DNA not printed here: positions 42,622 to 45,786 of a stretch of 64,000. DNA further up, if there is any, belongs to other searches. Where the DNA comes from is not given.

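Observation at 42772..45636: SMC-type ATPase carrying a Rad50-style CxxC zinc hook exactly at its midpoint (no hinge)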

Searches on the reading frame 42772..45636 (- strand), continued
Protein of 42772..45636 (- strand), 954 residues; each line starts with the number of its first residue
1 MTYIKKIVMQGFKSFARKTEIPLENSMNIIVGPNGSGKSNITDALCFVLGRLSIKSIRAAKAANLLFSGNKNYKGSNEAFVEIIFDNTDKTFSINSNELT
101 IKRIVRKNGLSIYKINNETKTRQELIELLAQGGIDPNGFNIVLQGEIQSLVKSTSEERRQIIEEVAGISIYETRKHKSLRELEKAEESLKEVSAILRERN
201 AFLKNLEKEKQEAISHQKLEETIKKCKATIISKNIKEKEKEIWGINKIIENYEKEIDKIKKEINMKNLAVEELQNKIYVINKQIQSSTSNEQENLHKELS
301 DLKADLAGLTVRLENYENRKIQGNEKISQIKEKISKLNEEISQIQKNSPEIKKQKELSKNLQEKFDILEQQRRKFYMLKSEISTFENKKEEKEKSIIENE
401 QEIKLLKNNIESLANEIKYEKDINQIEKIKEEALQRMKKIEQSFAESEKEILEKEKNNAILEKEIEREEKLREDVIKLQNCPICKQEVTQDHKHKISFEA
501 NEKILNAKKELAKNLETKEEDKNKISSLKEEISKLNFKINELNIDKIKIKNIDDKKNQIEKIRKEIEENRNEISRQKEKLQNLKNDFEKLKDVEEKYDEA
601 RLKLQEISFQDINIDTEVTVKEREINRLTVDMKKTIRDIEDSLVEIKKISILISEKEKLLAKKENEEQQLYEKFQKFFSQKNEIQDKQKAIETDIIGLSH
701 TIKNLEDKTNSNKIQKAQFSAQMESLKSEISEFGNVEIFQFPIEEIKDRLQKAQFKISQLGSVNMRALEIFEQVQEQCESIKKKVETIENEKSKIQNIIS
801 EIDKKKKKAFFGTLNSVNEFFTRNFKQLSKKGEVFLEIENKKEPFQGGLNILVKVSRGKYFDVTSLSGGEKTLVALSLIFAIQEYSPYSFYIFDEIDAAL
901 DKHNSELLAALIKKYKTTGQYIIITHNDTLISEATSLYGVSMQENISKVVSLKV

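Call 46: search_protein_families(library=pfam, proteins=[L008:5074-5817:-, L008:3179-4444:-, L008:9798-11732:-, L008:11903-13255:-], max_evalue=0.01)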
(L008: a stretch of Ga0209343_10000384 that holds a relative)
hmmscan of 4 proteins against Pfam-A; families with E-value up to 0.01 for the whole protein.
L008:5074-5817:- (247 aa): 0 families

L008:3179-4444:- (421 aa): 3 families
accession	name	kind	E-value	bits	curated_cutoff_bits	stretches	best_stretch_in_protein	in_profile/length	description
PF13173.12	AAA_14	-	1.2e-37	129.2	27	1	41-171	3-129/129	AAA domain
PF13635.12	DUF4143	-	5.3e-20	72.2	28.1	1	230-369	3-157/160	Domain of unknown function (DUF4143)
PF01637.24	ATPase_2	-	0.0013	19.1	33.2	1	40-100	20-78/225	ATPase domain predominantly from Archaea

L008:9798-11732:- (644 aa): 4 families
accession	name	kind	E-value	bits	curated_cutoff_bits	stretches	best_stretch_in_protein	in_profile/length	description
PF11614.14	FixG_C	-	2e-11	44.5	25.6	1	149-212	35-102/119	IG-like fold at C-terminal of FixG, putative oxidoreductase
PF10633.15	NPCBM_assoc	-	3.3e-07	30.8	24.4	0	70-107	34-73/78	NPCBM-associated, NEW3 domain of alpha-galactosidase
PF22544.2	HYDIN_VesB_CFA65-like_Ig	-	0.00021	21.9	25.5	0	142-195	15-69/100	HYDIN/CFA65/VesB-like, Ig-like domain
PF06280.18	fn3_5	-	0.0012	20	27.6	0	154-204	35-86/112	Fn3-like domain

L008:11903-13255:- (450 aa): 3 families
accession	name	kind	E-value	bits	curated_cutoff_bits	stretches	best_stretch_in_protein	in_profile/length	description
PF15418.12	DUF4625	-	0.00011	23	27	0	244-278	90-124/131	Domain of unknown function (DUF4625)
PF14734.12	DUF4469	-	0.0006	20.1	22.6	0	247-275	64-92/101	Domain of unknown function (DUF4469) with IG-like fold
PF11614.14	FixG_C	-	0.0008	20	25.6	0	320-381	35-101/119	IG-like fold at C-terminal of FixG, putative oxidoreductase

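Call 61: find_related_loci(query=window:42772-45636:-, collection=genome_contigs, flank=10000)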
Query window:42772-45636:- (954 aa) in genome_contigs; peptide patterns used: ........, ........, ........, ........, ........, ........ (x = any residue, [..] = any of these).
479 stretches matched a pattern; 94 encode a relative of the query (tblastn E <= 1e-3); the best 80 are kept; 79 distinct loci.
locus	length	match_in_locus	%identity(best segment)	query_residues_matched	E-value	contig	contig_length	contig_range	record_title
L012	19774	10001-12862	68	1-954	0e+0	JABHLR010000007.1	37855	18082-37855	MAG: archaeon isolate SI037S2_bin49 k141_936921, whole genome shotgun sequence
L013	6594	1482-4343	69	1-954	0e+0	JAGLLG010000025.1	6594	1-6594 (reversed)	MAG: Candidatus Pacearchaeota archaeon isolate RS_5_10 ROV157_5.bin.10.fa_25, whole genome shotgun sequence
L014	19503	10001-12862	68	1-954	0e+0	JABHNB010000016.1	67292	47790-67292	MAG: archaeon isolate SI037S2_bin81 k141_365095, whole genome shotgun sequence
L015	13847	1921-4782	68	1-954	0e+0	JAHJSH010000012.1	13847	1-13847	MAG: Nanoarchaeota archaeon isolate OS_PC_MetaG.mb.194 OS_PC_MetaG.mb.194_k141_325874, whole genome shotgun sequence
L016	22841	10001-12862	68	1-954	0e+0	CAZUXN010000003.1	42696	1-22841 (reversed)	MAG TPA_asm: Candidatus Woesearchaeota archaeon isolate binchicken_co100_289 genome assembly, contig: NODE_1223_length_4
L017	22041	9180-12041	66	1-954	0e+0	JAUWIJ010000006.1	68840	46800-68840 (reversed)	MAG: archaeon isolate CSMAG_2291 CSMAG_2291_k127_1799543_length_68840_cov_56.4279, whole genome shotgun sequence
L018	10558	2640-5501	66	1-954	0e+0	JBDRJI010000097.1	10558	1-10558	MAG: archaeon isolate MEGAHIT-group-1.64 k141_6117586, whole genome shotgun sequence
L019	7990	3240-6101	66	1-954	0e+0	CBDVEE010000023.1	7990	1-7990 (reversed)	MAG TPA_asm: uncultured archaeon isolate SRR22302353_concoct_106 genome assembly, contig: ERZ25073599.5088, whole genome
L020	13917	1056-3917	67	1-954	0e+0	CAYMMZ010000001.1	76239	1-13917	MAG TPA_asm: Candidatus Woesearchaeota archaeon isolate binchicken_co46_821 genome assembly, contig: NODE_514_length_762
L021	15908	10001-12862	67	1-954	0e+0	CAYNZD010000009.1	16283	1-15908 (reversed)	MAG TPA_asm: Candidatus Woesearchaeota archaeon isolate binchicken_co243_24 genome assembly, contig: NODE_2848_length_16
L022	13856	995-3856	67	1-954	0e+0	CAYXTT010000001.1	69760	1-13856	MAG TPA_asm: Candidatus Woesearchaeota archaeon isolate SRP178699_co1_601 genome assembly, contig: NODE_292_length_69760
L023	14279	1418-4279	66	1-954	0e+0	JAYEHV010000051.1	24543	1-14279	MAG: Nanoarchaeota archaeon isolate MAG208 MAG208_51, whole genome shotgun sequence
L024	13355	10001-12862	68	1-954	0e+0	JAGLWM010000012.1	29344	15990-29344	MAG: Candidatus Pacearchaeota archaeon isolate RS_12_23 ZL285.bin.23.fa_12, whole genome shotgun sequence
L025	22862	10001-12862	66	1-954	0e+0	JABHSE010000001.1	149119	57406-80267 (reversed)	MAG: archaeon isolate SI039_bin30 k141_116616, whole genome shotgun sequence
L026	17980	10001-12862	66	1-954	0e+0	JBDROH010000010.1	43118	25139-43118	MAG: archaeon isolate MEGAHIT-group-1.942 k141_2032703, whole genome shotgun sequence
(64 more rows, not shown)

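Call 72: find_encoding_contigs(protein=window:42772-45636:-, flank=10000, max_places=1)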
Protein window:42772-45636:- (954 aa): 3 contigs read that carry it; 1 place shown.
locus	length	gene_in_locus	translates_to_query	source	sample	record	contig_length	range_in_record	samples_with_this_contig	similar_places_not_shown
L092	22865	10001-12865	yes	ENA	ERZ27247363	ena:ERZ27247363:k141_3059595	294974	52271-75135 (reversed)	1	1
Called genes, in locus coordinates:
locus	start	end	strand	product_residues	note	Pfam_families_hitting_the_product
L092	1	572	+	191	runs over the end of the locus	-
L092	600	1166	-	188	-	PF01966:HD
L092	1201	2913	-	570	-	PF04068:Fer4_RLI (weak), PF02463:SMC_N (faint), PF00004:AAA (faint), PF00005:ABC_tran, PF13304:AAA_21 (faint), PF00005:ABC_tran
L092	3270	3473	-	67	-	-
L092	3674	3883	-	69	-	-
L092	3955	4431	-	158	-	PF24034:DUF7343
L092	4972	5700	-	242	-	PF01978:TrmB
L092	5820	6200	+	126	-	-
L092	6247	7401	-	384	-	PF13784:Fic_N, PF02661:Fic, PF21248:SoFic-like_C (weak)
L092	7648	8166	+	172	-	-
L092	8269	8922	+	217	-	PF01351:RNase_HII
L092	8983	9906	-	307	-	PF02541:Ppx-GppA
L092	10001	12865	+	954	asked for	PF02463:SMC_N, PF13175:AAA_15, PF13304:AAA_21 (weak), PF13476:AAA_23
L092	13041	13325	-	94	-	-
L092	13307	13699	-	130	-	-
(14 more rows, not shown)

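Call 76: fold_search(model_id=the predicted structure, library=pdb)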
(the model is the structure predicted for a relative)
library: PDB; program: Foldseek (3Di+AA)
matches with E <= 10: 582; with E <= 0.001: 127
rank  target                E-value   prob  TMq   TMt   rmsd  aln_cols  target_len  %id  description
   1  6yvu_B                1.3e-28  1.00  0.35  0.29  60.6      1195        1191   16  Condensin complex from S.cerevisiae ATP-free apo non-engaged state (released 2020-07-15)
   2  8i4x_B                5.9e-24  1.00  0.24  0.22  93.2      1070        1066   16  Cryo-EM structure of 5-subunit Smc5/6 (released 2024-06-26)
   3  5xei                  8.6e-24  1.00  0.30  0.54  33.2       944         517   21  Crystal structure of the Smc head domain with a coiled coil and joint derived from Pyrococcus yayanosii (released 2017-06-07)
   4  7yqh_B                6.4e-23  1.00  0.24  0.22  93.8      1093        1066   16  Cryo-EM structure of 8-subunit Smc5/6 (released 2024-01-31)
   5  6yvu_A                6.3e-22  1.00  0.27  0.24  62.7      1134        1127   18  Condensin complex from S.cerevisiae ATP-free apo non-engaged state (released 2020-07-15)
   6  7qcd_A                3.8e-21  1.00  0.17  0.16  99.2      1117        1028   15  CryoEM structure of the Smc5/6-holocomplex (composite structure) (released 2022-09-21)
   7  8i13_B                1.9e-18  1.00  0.23  0.22  93.6      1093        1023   16  Cryo-EM structure of 6-subunit Smc5/6 (released 2024-06-26)
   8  8i13_A                7.4e-18  1.00  0.22  0.21  91.6      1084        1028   15  Cryo-EM structure of 6-subunit Smc5/6 (released 2024-06-26)
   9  7qcd_B                1.6e-17  1.00  0.26  0.25  99.9      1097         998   16  CryoEM structure of the Smc5/6-holocomplex (composite structure) (released 2022-09-21)
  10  8i4x_A                1.7e-17  1.00  0.18  0.17  85.5      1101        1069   14  Cryo-EM structure of 5-subunit Smc5/6 (released 2024-06-26)
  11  6wg3_B                3.3e-17  1.00  0.27  0.35  43.7      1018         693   16  Cryo-EM structure of human Cohesin-NIPBL-DNA complex (released 2020-05-20)
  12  7yqh_A                7.9e-16  1.00  0.19  0.18  92.0      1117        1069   15  Cryo-EM structure of 8-subunit Smc5/6 (released 2024-01-31)
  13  7w1m_B                2.2e-15  1.00  0.27  0.44  41.7       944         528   16  Cryo-EM structure of human cohesin-CTCF-DNA complex (released 2023-05-31)
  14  7zr1_C                3.5e-15  1.00  0.19  0.22  73.2       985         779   16  Chaetomium thermophilum Mre11-Rad50-Nbs1 complex bound to ATPyS (composite structure) (released 2023-01-11)
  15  6wge_B                4.1e-15  1.00  0.27  0.46  30.9       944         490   15  Cryo-EM structure of human Cohesin-NIPBL-DNA complex without STAG1 (released 2020-05-20)
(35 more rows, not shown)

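Call 80: find_homologous_proteins(query=P0139, max_evalue=1e-20)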
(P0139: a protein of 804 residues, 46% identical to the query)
Query P0139 (804 aa): 7675 proteins with E <= 1e-20 among 8000 candidates; the best 120 are listed.
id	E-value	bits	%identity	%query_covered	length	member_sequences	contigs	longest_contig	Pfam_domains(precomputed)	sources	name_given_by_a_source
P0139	0.0e+0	1665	100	100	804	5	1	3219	PF13175.13,PF13476.13,PF02463.26,PF13304.13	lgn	-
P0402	8.7e-223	760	50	100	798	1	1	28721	PF13175.13,PF13476.13,PF13555.13,PF02463.26,PF13304.13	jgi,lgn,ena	-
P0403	2.9e-221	755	50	100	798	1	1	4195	PF13175.13,PF13476.13,PF02463.26,PF13304.13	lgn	-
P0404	4.0e-219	748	48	100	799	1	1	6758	PF13175.13,PF13476.13,PF13555.13,PF02463.26,PF13304.13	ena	-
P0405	9.6e-218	743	50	100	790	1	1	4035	PF13476.13,PF02463.26,PF13304.13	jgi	-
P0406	3.8e-217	741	60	43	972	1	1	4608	PF13175.13,PF13476.13,PF02463.26,PF13304.13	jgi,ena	-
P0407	8.0e-215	734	49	100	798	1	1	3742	PF13175.13,PF13476.13,PF02463.26,PF13304.13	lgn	-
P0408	9.3e-215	733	47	100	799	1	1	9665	PF08614.17,PF13175.13,PF13476.13,PF13555.13,PF02463.26,PF13304.13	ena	-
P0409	4.0e-214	731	46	100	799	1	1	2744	PF13175.13,PF13476.13,PF13555.13,PF02463.26,PF13304.13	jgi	jgi:chromosome segregation ATPase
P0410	3.2e-211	722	45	100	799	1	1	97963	PF08614.17,PF13175.13,PF13476.13,PF13555.13,PF02463.26,PF13304.13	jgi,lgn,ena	-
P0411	8.3e-207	707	47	100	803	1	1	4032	PF13175.13,PF13476.13,PF02463.26,PF13304.13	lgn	-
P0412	1.5e-206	706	48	100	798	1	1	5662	PF13175.13,PF13476.13,PF02463.26,PF13304.13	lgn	-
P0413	1.0e-202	693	45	100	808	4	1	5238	PF13175.13,PF13476.13,PF02463.26,PF13304.13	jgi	-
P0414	1.9e-199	683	43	61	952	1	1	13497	PF13476.13,PF13555.13,PF02463.26,PF13304.13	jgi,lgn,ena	-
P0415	3.0e-199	682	44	63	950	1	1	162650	PF13175.13,PF13476.13,PF02463.26,PF13304.13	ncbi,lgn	ncbi:MAG: chromosome segregation SMC family protein [Candidatus Pacearchaeota archaeon]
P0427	1.8e-194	666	44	100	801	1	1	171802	PF13175.13,PF13476.13,PF02463.26,PF13304.13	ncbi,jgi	-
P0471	9.4e-185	634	54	43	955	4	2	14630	PF13175.13,PF13476.13,PF02463.26,PF04423.20,PF13304.13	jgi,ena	-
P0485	6.9e-184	631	43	60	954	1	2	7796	PF13175.13,PF13476.13,PF02463.26,PF04423.20,PF13304.13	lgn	-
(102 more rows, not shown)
